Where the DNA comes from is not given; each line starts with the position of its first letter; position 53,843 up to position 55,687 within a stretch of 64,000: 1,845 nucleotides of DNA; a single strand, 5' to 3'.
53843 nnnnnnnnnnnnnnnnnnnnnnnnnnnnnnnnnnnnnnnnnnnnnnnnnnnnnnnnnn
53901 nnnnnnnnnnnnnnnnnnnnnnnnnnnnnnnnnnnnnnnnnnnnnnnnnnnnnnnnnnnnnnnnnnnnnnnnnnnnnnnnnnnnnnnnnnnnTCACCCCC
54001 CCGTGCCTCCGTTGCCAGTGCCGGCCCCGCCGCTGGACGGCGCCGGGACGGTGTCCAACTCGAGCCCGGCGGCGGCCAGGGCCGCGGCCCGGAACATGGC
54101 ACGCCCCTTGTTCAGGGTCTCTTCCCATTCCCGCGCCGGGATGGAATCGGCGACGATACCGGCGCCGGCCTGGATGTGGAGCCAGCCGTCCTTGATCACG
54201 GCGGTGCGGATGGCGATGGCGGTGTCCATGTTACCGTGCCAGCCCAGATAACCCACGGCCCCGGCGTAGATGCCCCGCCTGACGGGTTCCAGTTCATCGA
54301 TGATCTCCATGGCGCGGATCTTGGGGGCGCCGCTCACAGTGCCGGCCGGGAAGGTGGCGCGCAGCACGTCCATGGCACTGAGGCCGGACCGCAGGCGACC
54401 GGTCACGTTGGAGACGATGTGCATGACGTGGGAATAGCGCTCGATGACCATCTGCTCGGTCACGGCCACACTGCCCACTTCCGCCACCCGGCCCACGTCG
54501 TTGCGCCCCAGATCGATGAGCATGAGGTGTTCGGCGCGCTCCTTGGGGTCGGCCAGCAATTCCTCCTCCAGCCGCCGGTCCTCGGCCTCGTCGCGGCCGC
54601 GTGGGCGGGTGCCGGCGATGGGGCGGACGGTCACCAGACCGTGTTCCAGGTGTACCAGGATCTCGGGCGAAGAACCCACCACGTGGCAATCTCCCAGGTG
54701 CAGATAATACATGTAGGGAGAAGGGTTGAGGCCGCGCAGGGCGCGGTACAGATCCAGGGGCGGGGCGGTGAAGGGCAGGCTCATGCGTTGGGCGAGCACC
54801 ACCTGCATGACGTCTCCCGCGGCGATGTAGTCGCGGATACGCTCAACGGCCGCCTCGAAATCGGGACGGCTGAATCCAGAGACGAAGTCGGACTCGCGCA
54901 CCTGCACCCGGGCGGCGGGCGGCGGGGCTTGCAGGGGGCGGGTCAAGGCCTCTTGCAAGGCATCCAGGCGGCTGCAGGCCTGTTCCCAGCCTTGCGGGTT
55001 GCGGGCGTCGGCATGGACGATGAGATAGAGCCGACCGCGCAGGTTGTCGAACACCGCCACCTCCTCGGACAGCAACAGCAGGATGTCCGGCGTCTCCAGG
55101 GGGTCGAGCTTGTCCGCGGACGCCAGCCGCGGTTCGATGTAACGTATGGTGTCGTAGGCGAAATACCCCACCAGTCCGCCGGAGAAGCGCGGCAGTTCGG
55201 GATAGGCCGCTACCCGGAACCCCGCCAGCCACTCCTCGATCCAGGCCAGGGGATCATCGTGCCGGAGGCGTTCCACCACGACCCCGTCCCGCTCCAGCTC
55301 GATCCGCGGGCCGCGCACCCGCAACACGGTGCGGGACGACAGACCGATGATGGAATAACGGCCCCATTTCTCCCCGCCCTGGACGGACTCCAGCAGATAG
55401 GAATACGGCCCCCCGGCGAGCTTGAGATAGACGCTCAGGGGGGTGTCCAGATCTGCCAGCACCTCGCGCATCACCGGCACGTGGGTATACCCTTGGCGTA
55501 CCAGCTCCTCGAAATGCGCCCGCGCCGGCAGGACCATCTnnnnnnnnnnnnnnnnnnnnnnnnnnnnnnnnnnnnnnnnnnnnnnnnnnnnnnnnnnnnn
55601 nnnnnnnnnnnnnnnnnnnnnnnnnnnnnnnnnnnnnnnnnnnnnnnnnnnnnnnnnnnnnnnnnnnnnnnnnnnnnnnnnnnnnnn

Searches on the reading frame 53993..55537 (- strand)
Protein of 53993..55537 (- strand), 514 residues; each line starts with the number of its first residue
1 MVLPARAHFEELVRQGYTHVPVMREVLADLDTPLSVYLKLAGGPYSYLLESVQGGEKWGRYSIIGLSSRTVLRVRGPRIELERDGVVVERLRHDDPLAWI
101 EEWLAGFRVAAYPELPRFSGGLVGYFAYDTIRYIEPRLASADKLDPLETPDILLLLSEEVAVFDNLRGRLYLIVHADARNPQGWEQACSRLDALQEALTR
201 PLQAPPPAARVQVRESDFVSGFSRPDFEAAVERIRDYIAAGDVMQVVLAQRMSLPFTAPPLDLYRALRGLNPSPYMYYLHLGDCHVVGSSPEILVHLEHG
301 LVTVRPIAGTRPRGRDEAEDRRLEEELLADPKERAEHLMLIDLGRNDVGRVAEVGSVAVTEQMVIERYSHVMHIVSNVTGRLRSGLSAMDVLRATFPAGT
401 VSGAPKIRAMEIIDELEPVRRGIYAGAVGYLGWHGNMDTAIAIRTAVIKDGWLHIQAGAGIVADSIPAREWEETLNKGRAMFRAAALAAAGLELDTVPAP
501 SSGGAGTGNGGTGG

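Call 59: search_protein_families(library=pfam, proteins=[window:53993-55537:-], max_evalue=0.00001)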
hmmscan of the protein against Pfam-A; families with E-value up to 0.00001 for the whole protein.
window:53993-55537:- (514 aa): 2 families
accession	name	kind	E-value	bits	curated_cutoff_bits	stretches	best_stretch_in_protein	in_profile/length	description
PF00425.24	Chorismate_bind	-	3.4e-96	322.2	27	1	224-477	2-257/257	chorismate binding enzyme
PF04715.19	Anth_synt_I_N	-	7.8e-34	117.4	23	1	29-172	1-140/140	Anthranilate synthase component I, N terminal region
